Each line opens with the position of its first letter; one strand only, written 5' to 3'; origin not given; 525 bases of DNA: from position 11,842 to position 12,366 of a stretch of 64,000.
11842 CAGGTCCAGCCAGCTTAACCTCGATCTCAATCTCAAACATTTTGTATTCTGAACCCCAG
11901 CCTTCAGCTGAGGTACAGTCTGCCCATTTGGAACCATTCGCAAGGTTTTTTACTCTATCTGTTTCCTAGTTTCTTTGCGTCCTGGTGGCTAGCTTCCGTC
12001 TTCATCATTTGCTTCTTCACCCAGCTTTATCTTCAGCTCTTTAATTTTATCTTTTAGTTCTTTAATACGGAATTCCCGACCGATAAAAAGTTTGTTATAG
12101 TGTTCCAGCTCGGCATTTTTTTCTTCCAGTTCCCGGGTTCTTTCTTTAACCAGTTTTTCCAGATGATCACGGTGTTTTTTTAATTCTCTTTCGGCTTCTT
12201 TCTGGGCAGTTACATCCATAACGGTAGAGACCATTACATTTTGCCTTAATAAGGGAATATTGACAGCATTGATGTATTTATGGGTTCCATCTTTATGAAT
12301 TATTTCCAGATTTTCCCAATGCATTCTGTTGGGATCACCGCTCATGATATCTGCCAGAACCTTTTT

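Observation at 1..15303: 15-kb single-strand sensory supercluster: ~25 PAS domains in five proteins, one kinase, no receiver or effector domain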

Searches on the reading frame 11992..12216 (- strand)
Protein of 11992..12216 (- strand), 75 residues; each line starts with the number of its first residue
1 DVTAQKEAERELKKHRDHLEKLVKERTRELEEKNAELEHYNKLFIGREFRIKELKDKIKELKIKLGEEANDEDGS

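Call 21: search_protein_families(library=pfam, proteins=[window:11992-12216:-], max_evalue=10)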
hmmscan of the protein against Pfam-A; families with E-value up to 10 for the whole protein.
seq(75 aa): 15 families
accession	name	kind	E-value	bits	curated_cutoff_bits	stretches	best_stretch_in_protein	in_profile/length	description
PF15619.11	Lebercilin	-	0.0043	17.1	34.3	1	2-68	69-136/193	Ciliary protein causing Leber congenital amaurosis disease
PF05852.16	DUF848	-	0.064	13.8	25.3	1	13-65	52-104/145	Gammaherpesvirus protein of unknown function (DUF848)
PF04799.18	Fzo_mitofusin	-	0.087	12.7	27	1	7-67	94-154/161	fzo-like conserved region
PF15346.11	ARGLU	-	0.18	12.1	27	1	3-60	65-122/149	Arginine and glutamate-rich 1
PF03938.19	OmpH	-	0.2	12.3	32.4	1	3-67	15-79/141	Outer membrane protein (OmpH-like)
PF06810.17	Phage_scaffold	-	0.25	11.7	35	1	8-70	25-84/170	Phage capsid assembly scaffolding protein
PF10241.14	KxDL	-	0.4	11.4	27.2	1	3-67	16-80/86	Uncharacterized conserved protein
PF00846.24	Hanta_nucleocap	-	0.5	9.7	27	1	4-72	3-72/428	Hantavirus nucleocapsid protein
PF25450.1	Rab11-FIP3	-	0.6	10.8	31.9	1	2-62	28-81/125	Rab11-FIP3-like domain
PF21728.3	PADR1_N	-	1.2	10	25.7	1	6-34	9-38/60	PADR1, N-terminal helical domain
PF05278.17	PEARLI-4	-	1.4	8.9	29.9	1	18-67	157-204/234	Arabidopsis phospholipase-like protein (PEARLI 4)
PF03961.19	FapA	-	2.4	8.1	31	1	6-70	166-231/272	Flagellar Assembly Protein A beta solenoid domain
PF07851.19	TMEM120A-B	-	3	7.5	29.8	1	7-66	23-83/324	TMEM120A/B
PF01166.23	TSC22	-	6.4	7.5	30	0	16-43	13-39/57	TSC-22/dip/bun family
PF16716.10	BST2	-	9.2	7.5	27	1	49-71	66-88/91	Bone marrow stromal antigen 2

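Call 22: find_homologous_proteins(query=window:11992-12216:-, max_evalue=0.01)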
Query seq(75 aa) (75 aa): 13 proteins with E <= 0.01 among 65 candidates.
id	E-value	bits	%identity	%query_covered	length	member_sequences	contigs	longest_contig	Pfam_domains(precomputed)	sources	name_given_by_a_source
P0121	1.4e-21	94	87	73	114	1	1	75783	-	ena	-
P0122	1.9e-18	84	73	88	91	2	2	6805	-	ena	-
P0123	9.3e-18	82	78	80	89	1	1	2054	-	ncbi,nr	ncbi:MAG: hypothetical protein KAR21_00380, partial [Spirochaetales bacterium]|nr:hypothetical prote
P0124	1.3e-17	81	74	81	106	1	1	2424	-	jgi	jgi:predicted RNase H-like nuclease (RuvC/YqgF family)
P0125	1.4e-16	78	67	93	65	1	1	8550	-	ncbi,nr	ncbi:MAG: hypothetical protein JRE23_09715 [Deltaproteobacteria bacterium]|nr:hypothetical protein [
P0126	8.6e-16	75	68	87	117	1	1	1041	-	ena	-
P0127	1.3e-13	69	68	75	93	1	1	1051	-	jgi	-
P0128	1.6e-13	68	67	72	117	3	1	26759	-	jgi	jgi:DNA-binding HxlR family transcriptional regulator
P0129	2.1e-13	68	66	81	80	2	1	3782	-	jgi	-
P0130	2.0e-12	65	71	68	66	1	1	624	-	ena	-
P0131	3.6e-12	64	63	68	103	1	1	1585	-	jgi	-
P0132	1.5e-11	62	71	64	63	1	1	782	-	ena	-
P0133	1.9e-9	55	54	81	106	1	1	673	-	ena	-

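Call 25: find_encoding_contigs(protein=P0121, flank=10000, max_places=3)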
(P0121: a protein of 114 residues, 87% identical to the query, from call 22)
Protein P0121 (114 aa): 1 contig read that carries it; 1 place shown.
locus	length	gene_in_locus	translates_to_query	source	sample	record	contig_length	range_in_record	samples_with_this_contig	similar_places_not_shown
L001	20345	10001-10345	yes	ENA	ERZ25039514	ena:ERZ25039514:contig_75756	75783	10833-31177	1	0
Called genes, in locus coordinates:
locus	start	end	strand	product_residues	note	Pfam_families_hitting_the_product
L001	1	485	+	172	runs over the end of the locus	PF12146:Hydrolase_4, PF00561:Abhydrolase_1, PF12697:Abhydrolase_6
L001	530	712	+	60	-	-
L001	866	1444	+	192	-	PF03551:PadR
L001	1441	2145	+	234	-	PF02321:OEP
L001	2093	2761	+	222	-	PF02321:OEP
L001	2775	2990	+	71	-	-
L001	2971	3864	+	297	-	PF25917:BSH_RND, PF25876:HH_MFP_RND (weak), PF25967:RND-MFP_C, PF25989:YknX_C (weak)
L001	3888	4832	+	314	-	PF00873:ACR_tran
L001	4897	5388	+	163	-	PF00873:ACR_tran, PF03176:MMPL (weak)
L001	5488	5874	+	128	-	PF00873:ACR_tran (weak)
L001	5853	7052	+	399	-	PF00873:ACR_tran, PF03176:MMPL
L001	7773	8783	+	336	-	PF13426:PAS_9 (faint), PF08447:PAS_3, PF00989:PAS (weak), PF13188:PAS_8 (weak)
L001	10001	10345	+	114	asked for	-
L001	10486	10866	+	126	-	PF00989:PAS, PF13188:PAS_8 (weak), PF08448:PAS_4 (weak), PF13426:PAS_9, PF08447:PAS_3 (weak)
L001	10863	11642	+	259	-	PF13426:PAS_9 (faint), PF08448:PAS_4 (weak)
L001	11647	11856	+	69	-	PF00989:PAS, PF08448:PAS_4, PF13426:PAS_9, PF08447:PAS_3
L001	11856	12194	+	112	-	-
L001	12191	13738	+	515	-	PF08348:PAS_6 (faint), PF08447:PAS_3 (faint), PF00989:PAS (weak), PF08448:PAS_4, PF13426:PAS_9 (weak), PF13188:PAS_8 (weak)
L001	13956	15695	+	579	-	PF00989:PAS (faint), PF13188:PAS_8 (faint), PF13426:PAS_9 (faint), PF08447:PAS_3, PF08448:PAS_4 (faint), PF08447:PAS_3, PF12860:PAS_7 (weak)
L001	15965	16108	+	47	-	-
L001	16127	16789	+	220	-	PF00989:PAS (weak), PF13426:PAS_9 (weak), PF08447:PAS_3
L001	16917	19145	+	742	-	PF00497:SBP_bac_3, PF12974:Phosphonate-bd (faint), PF00497:SBP_bac_3, PF00989:PAS, PF08448:PAS_4 (weak), PF13188:PAS_8 (weak), PF13426:PAS_9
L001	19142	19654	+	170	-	PF12729:4HB_MCP_1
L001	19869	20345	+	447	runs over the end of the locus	PF00989:PAS, PF13188:PAS_8 (weak), PF08448:PAS_4, PF13426:PAS_9, PF08447:PAS_3, PF00512:HisKA, PF02518:HATPase_c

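Call 30: search_solved_structures(query=window:11992-12216:-, max_evalue=10, show_alignments=2)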
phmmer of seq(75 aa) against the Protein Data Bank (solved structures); distinct sequences matched with E-value up to 10: 22.
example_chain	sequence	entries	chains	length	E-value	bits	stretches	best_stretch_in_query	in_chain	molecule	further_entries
9h5f_A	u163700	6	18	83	0.21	15.6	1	12-54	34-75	Isoform M1 of Microphthalmia-associated transcription factor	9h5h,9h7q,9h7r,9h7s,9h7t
6fx5_A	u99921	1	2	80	0.33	15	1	12-53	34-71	Microphthalmia-associated transcription factor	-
4ath_A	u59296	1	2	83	0.45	14.6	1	12-53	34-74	MICROPHTHALMIA-ASSOCIATED TRANSCRIPTION FACTOR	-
4ati_A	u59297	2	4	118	0.5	14.5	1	12-52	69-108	MICROPHTHALMIA-ASSOCIATED TRANSCRIPTION FACTOR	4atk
1dip_A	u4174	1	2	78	0.61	14.2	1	18-44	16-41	DELTA-SLEEP-INDUCING PEPTIDE IMMUNOREACTIVE PEPTIDE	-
2dm9_A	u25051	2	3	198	0.66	14.1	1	15-70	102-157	V-type ATP synthase subunit E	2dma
6g1l_A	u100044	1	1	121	0.72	13.9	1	12-52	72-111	Microphthalmia-associated transcription factor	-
2yzl_A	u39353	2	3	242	0.78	13.8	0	1-49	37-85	Phosphoribosylaminoimidazole-succinocarboxamide synthase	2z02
7eod_A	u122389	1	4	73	0.96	13.6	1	12-45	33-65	Isoform M1 of Microphthalmia-associated transcription factor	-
6dlc_A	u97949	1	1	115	1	13.4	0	6-40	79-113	Designed protein DHD1:234_A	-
5aqf_B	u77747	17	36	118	1.2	13.3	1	7-54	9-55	BAG FAMILY MOLECULAR CHAPERONE REGULATOR 1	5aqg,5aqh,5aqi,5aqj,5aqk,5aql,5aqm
1hx1_B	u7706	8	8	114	1.4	13.1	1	8-54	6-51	BAG family molecular chaperone regulator 1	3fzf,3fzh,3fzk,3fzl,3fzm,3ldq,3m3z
3ecm_A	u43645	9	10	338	1.4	13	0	10-70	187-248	High affinity cAMP-specific and IBMX-insensitive 3',5'-cyclic phosphodiesterase 8A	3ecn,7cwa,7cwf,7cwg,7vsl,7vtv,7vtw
9heu_x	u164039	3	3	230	1.5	13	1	7-54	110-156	BAG family molecular chaperone regulator 1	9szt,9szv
8yta_A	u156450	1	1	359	1.7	12.8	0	10-70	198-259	High affinity cAMP-specific and IBMX-insensitive 3',5'-cyclic phosphodiesterase 8A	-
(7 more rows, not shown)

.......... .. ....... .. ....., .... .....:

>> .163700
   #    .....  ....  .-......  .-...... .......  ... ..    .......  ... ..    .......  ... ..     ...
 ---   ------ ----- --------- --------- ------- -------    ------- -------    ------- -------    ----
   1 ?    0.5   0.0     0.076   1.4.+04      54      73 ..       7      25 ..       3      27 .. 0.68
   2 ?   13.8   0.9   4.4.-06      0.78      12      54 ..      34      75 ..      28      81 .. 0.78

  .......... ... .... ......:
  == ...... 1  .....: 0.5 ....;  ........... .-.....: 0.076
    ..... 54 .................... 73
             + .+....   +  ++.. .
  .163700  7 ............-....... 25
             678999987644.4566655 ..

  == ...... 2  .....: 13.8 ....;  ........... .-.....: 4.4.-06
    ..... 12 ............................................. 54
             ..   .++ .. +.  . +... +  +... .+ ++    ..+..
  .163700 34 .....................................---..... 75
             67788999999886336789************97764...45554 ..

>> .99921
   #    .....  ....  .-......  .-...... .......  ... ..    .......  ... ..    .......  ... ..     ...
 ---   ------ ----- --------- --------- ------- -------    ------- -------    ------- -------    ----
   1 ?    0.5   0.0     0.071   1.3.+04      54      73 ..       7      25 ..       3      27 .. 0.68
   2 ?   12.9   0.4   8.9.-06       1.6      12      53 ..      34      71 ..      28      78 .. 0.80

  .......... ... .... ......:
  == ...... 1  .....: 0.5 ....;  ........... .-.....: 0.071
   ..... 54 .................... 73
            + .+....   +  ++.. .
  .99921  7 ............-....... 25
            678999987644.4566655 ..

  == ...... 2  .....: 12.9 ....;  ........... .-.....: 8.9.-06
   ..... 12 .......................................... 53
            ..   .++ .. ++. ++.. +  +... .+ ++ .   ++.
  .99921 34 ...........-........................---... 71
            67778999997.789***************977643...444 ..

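Call 42: search_protein_representatives(alignment_id=A1)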
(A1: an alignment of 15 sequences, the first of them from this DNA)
Query: 15 sequences, 67 profile positions. Proteins with E-value up to 0.001 (for the whole library): 17397; up to 1e-10: 2480; up to 1e-30: 2. The best 150 are listed.
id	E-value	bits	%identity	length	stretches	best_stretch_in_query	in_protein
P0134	3.9e-40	151.7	-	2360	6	1-44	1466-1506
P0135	4.0e-31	122.9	-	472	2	1-64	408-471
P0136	5.0e-29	116.1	-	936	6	1-31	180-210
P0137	5.3e-29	116.1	-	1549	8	1-41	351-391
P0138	9.6e-29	115.2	-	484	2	1-65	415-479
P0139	1.0e-28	115.2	-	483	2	1-66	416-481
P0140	2.2e-28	114.1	-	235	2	2-65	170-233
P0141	3.1e-28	113.6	-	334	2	1-65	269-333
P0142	3.3e-28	113.5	-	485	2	1-65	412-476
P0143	4.0e-28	113.3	-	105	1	2-66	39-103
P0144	6.4e-28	112.6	-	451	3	1-65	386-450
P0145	7.6e-28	112.4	-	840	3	1-66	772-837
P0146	1.1e-27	111.9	-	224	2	2-64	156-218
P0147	1.1e-27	111.8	-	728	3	1-66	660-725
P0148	1.3e-27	111.6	-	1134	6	1-65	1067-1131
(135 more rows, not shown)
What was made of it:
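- A profile search finds 17,397 representatives at E<=1e-3 and 2,480 at E<=1e-10 (call 42).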

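Call 49: search_protein_families(library=pfam, alignment_id=A4, max_evalue=0.001)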
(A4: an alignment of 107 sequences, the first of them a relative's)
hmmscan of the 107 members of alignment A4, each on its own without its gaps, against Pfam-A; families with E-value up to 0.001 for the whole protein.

A. member 1, P0135 (472 aa): 5 families
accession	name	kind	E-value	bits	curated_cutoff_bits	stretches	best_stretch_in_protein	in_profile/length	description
PF08447.18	PAS_3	-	1.6e-11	44.7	25.6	1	323-402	5-85/89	PAS fold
PF13426.13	PAS_9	-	1.4e-10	41.8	27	1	309-411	3-103/103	PAS domain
PF12729.13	4HB_MCP_1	-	1.3e-09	38.3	27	1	6-167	2-165/181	Four helix bundle sensory module for signal transduction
PF00989.32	PAS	-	2.9e-08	34.1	22.6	1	299-409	3-113/113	PAS fold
PF08448.16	PAS_4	-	1.9e-05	25.3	23.1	1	306-412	4-108/110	PAS fold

B. families by the number of members that match (of 107 scanned): 47 families (the first 25 are shown)
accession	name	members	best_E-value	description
PF13426.13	PAS_9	91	1.4e-52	PAS domain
PF00989.32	PAS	90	1.6e-55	PAS fold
PF08448.16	PAS_4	89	8.6e-48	PAS fold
PF08447.18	PAS_3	80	9.9e-59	PAS fold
PF13188.13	PAS_8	64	1.3e-29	PAS domain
PF12860.13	PAS_7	25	2.9e-12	PAS fold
PF24820.1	Diguanyl_cycl_sensor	20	6.3e-12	Diguanylate cyclase-like sensor domain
PF14598.12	PAS_11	17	1.2e-16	PAS domain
PF00072.30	Response_reg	15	5.9e-29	Response regulator receiver domain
PF13185.12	GAF_2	10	6.6e-26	GAF domain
PF13596.12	PAS_10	6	5.1e-12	PAS domain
PF01590.32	GAF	6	1.5e-08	GAF domain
PF00672.30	HAMP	4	2.2e-11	HAMP domain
PF00497.25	SBP_bac_3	3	1.3e-32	Bacterial extracellular solute-binding proteins, family 3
PF11845.13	Tll0287-like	2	1.2e-21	Tll0287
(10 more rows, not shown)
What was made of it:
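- Fifteen of 107 tail proteins begin with a receiver domain (call 49). Fifteen of 107 tail proteins start with a receiver domain, the usual layout of a response regulator (call 49).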

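Call 55: find_related_loci(query=A1, collection=genome_contigs, flank=6000)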
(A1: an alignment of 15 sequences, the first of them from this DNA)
Query A1 (75 aa) in genome_contigs; peptide patterns used: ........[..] (x = any residue, [..] = any of these).
396 stretches matched a pattern; 388 encode a relative of the query (tblastn E <= 1e-3); the best 80 are kept; 80 distinct loci.
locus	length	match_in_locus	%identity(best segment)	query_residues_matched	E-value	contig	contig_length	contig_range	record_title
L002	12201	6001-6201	78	1-67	1e-27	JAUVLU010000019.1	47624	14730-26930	MAG: Candidatus Cloacimonadota bacterium isolate CSMAG_514 CSMAG_514_k141_881929_length_47624_cov_125.0782, whole genome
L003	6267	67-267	73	1-67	2e-27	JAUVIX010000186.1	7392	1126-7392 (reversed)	MAG: Chlorobiota bacterium isolate CSMAG_439 CSMAG_439_k127_390969_length_7392_cov_17.4434, whole genome shotgun sequenc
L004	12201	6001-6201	72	1-67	1e-25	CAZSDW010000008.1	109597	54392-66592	MAG TPA_asm: uncultured bacterium isolate SRP214966_co4_6 genome assembly, contig: NODE_46_length_109597_cov_7.170583, w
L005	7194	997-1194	73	1-66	2e-25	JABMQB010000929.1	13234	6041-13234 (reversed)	MAG: Mariniphaga sp. isolate bin.676 k141_6939146, whole genome shotgun sequence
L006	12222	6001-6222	62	1-74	4e-25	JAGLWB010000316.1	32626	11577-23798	MAG: Bacteroidales bacterium isolate RS_12_1 ZL285.bin.1.fa_316, whole genome shotgun sequence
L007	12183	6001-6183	74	1-61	9e-25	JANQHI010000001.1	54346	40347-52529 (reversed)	MAG: Prolixibacteraceae bacterium isolate PL23b_bin.91 k99_562873, whole genome shotgun sequence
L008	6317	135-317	74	1-61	1e-24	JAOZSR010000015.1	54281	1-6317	MAG: Candidatus Neomarinimicrobiota bacterium isolate GMC6.metabat2.76 GMC6_193_length_54281_cov_13.675783, whole genome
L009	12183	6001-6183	74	1-61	3e-24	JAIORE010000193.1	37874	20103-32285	MAG: Candidatus Cloacimonadota bacterium isolate SMBSF10 20072_Bin_3_contigs_1_c_000000000120, whole genome shotgun sequ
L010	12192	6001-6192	72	1-64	3e-24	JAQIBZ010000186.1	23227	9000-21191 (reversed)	MAG: Desulfobacteraceae bacterium isolate GH14 k119_254483, whole genome shotgun sequence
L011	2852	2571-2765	72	1-65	4e-24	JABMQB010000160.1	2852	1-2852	MAG: Mariniphaga sp. isolate bin.676 k141_1193294, whole genome shotgun sequence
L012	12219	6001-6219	63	1-73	6e-24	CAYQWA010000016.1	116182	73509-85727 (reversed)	MAG TPA_asm: uncultured Bacteroidales bacterium isolate SRP077602_co7_588 genome assembly, contig: NODE_426_length_11618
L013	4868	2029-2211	75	1-61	6e-24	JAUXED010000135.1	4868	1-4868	MAG: Bacteroidota bacterium isolate CSMAG_2868 CSMAG_2868_k119_42490_length_4868_cov_7.4687, whole genome shotgun sequen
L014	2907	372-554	75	1-61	6e-24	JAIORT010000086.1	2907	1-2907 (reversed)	MAG: Bacteroidales bacterium isolate SMBSF25 20074_Bin_6_contigs_1_c_000000004346, whole genome shotgun sequence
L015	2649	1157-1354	70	1-66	9e-24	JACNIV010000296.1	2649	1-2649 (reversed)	MAG: Candidatus Cloacimonadota bacterium isolate NIOZ-UU2 NIOZ-UU_NODE_60269_length_2649_cov_7.01118, whole genome shotg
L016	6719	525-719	71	1-65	8e-24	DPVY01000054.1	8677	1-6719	MAG TPA_asm: Candidatus Neomarinimicrobiota bacterium isolate UBA9312 contig_6943, whole genome shotgun sequence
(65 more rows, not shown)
